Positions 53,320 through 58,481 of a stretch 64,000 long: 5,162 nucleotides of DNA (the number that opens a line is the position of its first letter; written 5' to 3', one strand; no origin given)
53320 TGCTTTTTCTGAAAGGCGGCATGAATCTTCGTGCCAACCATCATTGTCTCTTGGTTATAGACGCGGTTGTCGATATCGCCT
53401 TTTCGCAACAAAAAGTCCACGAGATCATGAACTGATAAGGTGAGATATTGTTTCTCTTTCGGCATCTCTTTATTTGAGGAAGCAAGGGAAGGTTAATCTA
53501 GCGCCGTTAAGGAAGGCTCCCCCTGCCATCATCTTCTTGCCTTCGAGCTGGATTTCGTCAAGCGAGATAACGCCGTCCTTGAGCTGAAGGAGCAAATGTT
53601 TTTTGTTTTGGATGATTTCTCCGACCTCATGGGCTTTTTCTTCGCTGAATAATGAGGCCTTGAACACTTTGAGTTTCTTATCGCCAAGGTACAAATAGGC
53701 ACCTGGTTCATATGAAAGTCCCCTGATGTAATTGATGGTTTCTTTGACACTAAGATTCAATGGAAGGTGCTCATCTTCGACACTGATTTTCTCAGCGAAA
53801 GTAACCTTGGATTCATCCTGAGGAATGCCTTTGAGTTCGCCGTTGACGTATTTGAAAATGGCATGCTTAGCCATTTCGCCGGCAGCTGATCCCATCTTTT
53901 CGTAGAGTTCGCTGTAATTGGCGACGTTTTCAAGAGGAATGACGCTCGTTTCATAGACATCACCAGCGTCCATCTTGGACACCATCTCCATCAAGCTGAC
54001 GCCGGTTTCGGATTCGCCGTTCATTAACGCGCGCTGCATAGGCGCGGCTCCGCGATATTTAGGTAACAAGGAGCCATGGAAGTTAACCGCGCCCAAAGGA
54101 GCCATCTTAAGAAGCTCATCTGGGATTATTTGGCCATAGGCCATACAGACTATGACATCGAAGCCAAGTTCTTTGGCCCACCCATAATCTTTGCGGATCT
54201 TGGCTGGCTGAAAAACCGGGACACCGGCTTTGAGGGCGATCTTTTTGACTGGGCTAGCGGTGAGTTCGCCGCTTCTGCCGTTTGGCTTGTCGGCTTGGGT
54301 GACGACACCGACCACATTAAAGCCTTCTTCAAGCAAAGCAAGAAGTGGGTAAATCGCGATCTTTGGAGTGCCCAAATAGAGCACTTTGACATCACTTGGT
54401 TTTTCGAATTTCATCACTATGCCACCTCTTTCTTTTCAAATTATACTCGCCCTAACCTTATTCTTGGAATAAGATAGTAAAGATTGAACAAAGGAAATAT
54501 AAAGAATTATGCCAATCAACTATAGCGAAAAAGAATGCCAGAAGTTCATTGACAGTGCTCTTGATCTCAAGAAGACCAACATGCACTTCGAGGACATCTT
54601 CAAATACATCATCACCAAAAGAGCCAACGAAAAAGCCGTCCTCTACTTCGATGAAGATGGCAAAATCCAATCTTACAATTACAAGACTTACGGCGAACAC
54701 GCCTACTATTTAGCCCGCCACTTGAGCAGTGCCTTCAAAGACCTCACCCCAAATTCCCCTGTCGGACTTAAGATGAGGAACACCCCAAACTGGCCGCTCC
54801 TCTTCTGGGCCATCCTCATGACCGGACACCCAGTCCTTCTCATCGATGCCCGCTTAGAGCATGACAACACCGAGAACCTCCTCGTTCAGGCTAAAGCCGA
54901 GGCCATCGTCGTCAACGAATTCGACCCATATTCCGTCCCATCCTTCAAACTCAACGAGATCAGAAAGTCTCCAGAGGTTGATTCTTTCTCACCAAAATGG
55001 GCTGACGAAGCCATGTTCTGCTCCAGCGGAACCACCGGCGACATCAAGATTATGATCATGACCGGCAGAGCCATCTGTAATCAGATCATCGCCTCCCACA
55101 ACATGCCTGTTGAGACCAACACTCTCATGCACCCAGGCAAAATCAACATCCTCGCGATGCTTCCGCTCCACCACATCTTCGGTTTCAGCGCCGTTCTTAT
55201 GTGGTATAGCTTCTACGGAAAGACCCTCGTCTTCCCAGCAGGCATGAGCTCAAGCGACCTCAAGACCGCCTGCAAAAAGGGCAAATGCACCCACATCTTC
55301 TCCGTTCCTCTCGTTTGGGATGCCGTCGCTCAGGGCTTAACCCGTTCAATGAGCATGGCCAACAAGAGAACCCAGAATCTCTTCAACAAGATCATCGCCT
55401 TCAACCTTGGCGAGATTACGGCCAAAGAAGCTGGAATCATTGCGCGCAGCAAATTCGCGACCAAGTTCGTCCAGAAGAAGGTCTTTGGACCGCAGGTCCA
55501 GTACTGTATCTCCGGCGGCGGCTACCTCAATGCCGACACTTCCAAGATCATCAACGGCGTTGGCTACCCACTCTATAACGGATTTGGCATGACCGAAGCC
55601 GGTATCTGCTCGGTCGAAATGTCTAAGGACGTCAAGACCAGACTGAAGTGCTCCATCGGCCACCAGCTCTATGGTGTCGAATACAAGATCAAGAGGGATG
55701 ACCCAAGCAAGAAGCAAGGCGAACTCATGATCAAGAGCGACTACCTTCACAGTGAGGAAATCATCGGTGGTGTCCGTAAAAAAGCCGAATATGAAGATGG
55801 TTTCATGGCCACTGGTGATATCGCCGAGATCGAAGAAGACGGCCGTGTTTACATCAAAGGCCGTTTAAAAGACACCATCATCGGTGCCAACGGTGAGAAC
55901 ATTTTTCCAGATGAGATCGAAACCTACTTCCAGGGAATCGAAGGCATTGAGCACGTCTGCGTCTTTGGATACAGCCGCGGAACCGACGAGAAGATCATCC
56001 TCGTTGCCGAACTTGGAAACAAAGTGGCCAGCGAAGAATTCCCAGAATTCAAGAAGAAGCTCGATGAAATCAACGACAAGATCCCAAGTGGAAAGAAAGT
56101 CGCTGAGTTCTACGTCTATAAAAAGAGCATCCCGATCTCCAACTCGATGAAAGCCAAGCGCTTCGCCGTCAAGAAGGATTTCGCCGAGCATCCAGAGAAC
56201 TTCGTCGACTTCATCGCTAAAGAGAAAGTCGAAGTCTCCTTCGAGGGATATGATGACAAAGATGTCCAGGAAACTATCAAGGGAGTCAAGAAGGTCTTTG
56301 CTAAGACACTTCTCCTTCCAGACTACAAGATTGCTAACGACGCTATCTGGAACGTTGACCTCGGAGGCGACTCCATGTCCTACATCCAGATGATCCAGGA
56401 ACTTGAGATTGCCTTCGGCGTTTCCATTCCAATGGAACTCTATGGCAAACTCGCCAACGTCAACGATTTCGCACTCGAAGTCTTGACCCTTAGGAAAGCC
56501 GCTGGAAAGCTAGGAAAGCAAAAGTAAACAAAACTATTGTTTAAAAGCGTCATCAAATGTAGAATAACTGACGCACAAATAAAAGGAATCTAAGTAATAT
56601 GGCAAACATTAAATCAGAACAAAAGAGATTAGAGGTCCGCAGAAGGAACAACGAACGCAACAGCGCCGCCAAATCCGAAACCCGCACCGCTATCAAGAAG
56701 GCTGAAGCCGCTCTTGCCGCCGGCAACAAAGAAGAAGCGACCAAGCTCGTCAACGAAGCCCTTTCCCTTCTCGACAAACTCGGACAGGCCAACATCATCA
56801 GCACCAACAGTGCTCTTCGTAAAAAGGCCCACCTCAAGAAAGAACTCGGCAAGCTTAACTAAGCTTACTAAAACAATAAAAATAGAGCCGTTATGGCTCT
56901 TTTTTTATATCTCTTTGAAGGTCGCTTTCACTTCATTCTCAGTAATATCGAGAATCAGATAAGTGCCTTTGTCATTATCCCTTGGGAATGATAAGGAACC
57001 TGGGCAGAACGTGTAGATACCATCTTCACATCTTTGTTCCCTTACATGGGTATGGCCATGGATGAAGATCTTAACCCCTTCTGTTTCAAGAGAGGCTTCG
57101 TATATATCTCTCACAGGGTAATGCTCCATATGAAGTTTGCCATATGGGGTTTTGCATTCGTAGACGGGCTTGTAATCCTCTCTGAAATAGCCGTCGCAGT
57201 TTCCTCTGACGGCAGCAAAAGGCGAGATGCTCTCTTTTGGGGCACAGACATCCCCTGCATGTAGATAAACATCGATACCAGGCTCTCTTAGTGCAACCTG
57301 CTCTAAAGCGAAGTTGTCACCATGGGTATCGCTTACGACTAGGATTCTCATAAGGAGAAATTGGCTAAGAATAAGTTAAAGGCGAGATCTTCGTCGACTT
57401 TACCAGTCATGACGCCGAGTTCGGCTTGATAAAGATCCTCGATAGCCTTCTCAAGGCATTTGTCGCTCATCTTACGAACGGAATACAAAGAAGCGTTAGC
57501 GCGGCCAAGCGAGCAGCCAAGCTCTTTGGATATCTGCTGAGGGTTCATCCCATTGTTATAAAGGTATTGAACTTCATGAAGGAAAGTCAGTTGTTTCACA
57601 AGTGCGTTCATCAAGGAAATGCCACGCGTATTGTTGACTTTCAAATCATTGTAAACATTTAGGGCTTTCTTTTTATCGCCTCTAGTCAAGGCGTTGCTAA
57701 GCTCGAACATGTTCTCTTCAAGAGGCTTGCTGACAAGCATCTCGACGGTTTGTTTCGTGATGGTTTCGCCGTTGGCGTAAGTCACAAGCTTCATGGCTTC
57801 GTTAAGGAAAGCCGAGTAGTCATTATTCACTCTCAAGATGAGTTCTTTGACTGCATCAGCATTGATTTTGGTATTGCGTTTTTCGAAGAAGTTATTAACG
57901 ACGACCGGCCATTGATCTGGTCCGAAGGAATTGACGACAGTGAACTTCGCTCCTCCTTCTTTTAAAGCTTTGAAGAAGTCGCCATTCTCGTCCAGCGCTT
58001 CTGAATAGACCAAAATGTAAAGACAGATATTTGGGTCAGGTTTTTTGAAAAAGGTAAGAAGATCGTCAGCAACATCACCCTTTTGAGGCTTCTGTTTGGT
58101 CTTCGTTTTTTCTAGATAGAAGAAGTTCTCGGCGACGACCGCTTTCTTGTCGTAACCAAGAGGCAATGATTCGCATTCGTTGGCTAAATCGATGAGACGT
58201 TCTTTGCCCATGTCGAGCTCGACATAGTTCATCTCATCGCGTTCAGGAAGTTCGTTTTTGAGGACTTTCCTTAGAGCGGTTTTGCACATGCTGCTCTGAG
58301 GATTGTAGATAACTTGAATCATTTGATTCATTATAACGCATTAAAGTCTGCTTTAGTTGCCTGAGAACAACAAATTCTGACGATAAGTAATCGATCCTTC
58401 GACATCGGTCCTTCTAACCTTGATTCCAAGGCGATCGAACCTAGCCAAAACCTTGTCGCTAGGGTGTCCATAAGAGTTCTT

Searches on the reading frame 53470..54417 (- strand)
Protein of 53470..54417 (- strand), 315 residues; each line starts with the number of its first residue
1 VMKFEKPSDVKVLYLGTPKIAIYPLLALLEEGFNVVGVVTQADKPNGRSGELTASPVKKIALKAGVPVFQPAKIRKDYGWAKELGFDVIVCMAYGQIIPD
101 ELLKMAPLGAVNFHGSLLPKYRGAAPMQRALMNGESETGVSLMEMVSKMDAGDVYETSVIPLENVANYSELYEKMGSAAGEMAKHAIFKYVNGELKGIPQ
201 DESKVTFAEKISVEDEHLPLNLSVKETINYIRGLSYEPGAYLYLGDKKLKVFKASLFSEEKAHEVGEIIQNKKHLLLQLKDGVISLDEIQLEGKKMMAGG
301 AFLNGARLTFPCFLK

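Call 42: find_encoding_contigs(protein=window:53470-54417:-, flank=10000, max_places=4)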
Protein window:53470-54417:- (315 aa): no gene with exactly this product is on record in the collection.

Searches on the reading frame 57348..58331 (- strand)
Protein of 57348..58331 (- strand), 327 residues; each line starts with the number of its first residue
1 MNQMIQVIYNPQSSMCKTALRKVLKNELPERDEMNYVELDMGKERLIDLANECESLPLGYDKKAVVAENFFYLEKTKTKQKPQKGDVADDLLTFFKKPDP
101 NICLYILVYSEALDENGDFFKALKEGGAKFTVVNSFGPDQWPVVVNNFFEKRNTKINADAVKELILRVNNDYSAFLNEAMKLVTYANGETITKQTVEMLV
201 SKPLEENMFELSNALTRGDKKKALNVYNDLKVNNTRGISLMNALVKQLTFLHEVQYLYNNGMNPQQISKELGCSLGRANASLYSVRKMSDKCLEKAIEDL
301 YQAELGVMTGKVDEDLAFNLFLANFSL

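Call 52: find_encoding_contigs(protein=window:57348-58331:-, flank=10000, max_places=5)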
Protein window:57348-58331:- (327 aa): 22 contigs read that carry it; 5 places shown.
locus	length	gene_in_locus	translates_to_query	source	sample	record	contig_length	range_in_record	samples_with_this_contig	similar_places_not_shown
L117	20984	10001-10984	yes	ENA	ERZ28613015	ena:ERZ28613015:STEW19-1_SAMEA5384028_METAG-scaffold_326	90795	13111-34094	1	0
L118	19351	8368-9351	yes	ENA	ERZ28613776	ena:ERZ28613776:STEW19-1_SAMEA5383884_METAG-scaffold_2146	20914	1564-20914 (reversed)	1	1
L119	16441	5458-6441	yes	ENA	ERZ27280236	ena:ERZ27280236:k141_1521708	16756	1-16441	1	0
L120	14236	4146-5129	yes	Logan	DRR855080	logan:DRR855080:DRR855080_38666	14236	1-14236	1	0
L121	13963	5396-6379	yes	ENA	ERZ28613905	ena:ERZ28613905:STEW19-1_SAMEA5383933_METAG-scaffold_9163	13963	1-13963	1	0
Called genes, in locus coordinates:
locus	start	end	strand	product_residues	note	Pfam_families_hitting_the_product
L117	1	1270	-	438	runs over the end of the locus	PF17125:Methyltr_RsmF_N, PF01189:Methyltr_RsmB-F, PF13636:Methyltranf_PUA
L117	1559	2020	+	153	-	PF02580:Tyr_Deacylase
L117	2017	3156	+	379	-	PF03054:tRNA_Me_trans, PF20259:tRNA_Me_trans_M, PF20258:tRNA_Me_trans_C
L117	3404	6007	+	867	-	PF01411:tRNA-synt_2c, PF07973:tRNA_SAD, PF02272:DHHA1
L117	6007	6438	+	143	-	PF03652:RuvX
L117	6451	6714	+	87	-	-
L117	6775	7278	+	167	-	PF03449:GreA_GreB_N, PF01272:GreA_GreB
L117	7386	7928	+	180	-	PF10531:SLBB, PF12836:HHH_3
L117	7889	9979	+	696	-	PF03772:Competence, PF00753:Lactamase_B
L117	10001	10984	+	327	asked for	PF06144:DNA_pol3_delta, PF21694:DNA_pol3_delta_C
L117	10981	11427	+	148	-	PF00149:Metallophos (weak), PF12850:Metallophos_2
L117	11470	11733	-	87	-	PF01649:Ribosomal_S20p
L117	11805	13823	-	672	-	PF00501:AMP-binding, PF00550:PP-binding (weak)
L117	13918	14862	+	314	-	PF00551:Formyl_trans_N, PF02911:Formyl_trans_C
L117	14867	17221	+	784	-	PF00270:DEAD (faint), PF06733:DEAD_2, PF13307:Helicase_C_2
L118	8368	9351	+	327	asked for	PF06144:DNA_pol3_delta, PF21694:DNA_pol3_delta_C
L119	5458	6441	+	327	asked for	PF06144:DNA_pol3_delta, PF21694:DNA_pol3_delta_C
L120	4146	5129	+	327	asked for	PF06144:DNA_pol3_delta, PF21694:DNA_pol3_delta_C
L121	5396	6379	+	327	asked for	PF06144:DNA_pol3_delta, PF21694:DNA_pol3_delta_C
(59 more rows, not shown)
